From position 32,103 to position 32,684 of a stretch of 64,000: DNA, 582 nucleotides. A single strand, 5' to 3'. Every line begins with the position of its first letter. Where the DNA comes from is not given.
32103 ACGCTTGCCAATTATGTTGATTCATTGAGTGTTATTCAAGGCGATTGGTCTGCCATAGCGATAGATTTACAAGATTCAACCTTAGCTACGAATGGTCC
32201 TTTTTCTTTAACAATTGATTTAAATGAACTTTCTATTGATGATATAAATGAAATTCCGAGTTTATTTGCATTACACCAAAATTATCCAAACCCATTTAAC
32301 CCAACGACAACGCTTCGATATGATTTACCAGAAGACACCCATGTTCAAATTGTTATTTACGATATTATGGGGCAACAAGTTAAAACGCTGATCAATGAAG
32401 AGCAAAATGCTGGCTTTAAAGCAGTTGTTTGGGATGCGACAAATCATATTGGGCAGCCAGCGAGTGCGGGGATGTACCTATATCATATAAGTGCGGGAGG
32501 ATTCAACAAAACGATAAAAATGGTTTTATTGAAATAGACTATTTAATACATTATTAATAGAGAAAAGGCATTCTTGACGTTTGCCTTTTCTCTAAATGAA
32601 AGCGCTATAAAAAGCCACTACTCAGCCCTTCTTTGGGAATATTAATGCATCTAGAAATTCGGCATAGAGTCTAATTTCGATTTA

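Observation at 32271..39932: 345-bp near-identical direct repeats (CTD plus hairpin) 7.3 kb apart, far better conserved than the genes they terminate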

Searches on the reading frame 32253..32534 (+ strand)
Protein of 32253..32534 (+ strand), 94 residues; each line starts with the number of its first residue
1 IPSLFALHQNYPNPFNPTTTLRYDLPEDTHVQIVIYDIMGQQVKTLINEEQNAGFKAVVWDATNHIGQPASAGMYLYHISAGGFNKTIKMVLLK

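Call 18: find_homologous_proteins(query=window:32253-32534:+, max_evalue=1e-10)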
Query seq(94 aa) (94 aa): 629 proteins with E <= 1e-10 among 644 candidates; the best 120 are listed.
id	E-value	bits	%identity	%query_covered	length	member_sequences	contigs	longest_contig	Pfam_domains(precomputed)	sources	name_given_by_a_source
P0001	5.0e-43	163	77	100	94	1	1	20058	PF18962.8,PF13860.13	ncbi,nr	ncbi:MAG: T9SS type A sorting domain-containing protein, partial [Candidatus Marinimicrobia bacteriu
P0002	4.8e-42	160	70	100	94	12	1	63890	PF18962.8,PF13860.13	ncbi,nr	ncbi:MAG: T9SS type A sorting domain-containing protein [Candidatus Marinimicrobia bacterium]|nr:T9S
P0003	1.5e-41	158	75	99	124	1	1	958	PF18962.8,PF13860.13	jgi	jgi:hypothetical protein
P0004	7.2e-41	156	72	100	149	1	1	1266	PF18962.8,PF13860.13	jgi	jgi:hypothetical protein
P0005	1.1e-40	155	72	100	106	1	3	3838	PF18962.8,PF13860.13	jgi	-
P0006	1.1e-40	155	72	100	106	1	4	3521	PF18962.8,PF13860.13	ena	-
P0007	2.4e-40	154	71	100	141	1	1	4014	PF18962.8,PF13860.13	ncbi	-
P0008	4.7e-40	153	71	100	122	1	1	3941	PF13585.13,PF18962.8,PF13860.13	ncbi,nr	ncbi:MAG: T9SS type A sorting domain-containing protein [Candidatus Marinimicrobia bacterium]|nr:T9S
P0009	8.1e-40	152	69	100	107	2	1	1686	PF18962.8,PF13860.13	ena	-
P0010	1.0e-38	149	66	100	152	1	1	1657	PF18962.8,PF13860.13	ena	-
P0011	7.0e-38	146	70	100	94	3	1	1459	PF18962.8,PF13860.13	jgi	jgi:flagellar hook assembly protein FlgD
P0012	1.2e-37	146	67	100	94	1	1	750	PF18962.8,PF13860.13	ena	-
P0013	1.4e-37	145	67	99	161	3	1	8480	PF18962.8,PF13860.13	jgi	-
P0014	1.5e-37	145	69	100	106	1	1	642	PF18962.8,PF13860.13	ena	-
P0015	2.1e-37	145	70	100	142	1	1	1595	PF18962.8,PF13860.13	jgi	jgi:hypothetical protein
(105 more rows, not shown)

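Call 62: search_protein_representatives(protein=window:32253-32534:+)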
Query: 94 residues. Proteins with E-value up to 0.001 (for the whole library): 286798; up to 1e-10: 153808; up to 1e-30: 408. The best 150 are listed.
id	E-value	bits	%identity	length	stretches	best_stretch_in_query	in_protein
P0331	3.0e-113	385.8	36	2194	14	10-90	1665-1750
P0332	2.3e-99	341.4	34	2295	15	10-81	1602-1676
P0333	3.0e-76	267.4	34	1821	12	3-84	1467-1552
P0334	1.3e-71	252.6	33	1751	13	6-82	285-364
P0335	1.1e-65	233.6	35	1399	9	9-86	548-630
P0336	2.6e-65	232.4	33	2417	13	12-81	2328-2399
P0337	5.9e-65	231.3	36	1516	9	10-91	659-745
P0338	5.6e-57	205.7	33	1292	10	17-82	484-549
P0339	3.5e-53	193.6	32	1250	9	10-88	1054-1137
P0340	5.3e-53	193.0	96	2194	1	1-94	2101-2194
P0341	1.5e-46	172.3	45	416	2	2-94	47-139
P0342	8.5e-44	163.6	35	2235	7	15-81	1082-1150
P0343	6.6e-43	160.7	31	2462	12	17-86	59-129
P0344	7.8e-42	157.3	33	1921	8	17-87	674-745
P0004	2.3e-41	155.8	72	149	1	1-94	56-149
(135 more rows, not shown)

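Call 72: search_protein_families(library=ncbifam, proteins=[window:32253-32534:+], max_evalue=0.01)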
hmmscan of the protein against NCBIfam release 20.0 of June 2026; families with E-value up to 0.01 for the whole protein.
window:32253-32534:+ (94 aa): 7 families
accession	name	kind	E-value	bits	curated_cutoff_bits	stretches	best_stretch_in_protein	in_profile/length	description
TIGR04183.1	Por_Secre_tail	domain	5.8e-12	45.4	23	1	11-91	2-70/72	T9SS type A sorting domain-containing protein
NF033707.1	T9SS_sortase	equivalog_domain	9.8e-10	36.7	420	1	8-80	999-1076/1095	type IX secretion system sortase PorU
NF005176.1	PRK06655.1-1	equivalog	4.1e-08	33.4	230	1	28-87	96-155/197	flagellar hook assembly protein FlgD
NF052323.1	T9SSA_dep_M6i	equivalog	1e-07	30.3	600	1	10-86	960-1031/1043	T9SS-dependent M6-like inactivated metalloprotease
NF009276.0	PRK12633.1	equivalog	2e-06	27.7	383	1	18-82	117-182/234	flagellar basal body rod modification protein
NF038113.1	T9SSA_dep_M36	equivalog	6.6e-06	24.5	885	1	9-91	794-867/869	T9SS-dependent M36 family metallopeptidase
NF052228.1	T9SS_PorZ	equivalog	0.0034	15.9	260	1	11-84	676-745/757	type IX secretion system anionic LPS delivery protein PorZ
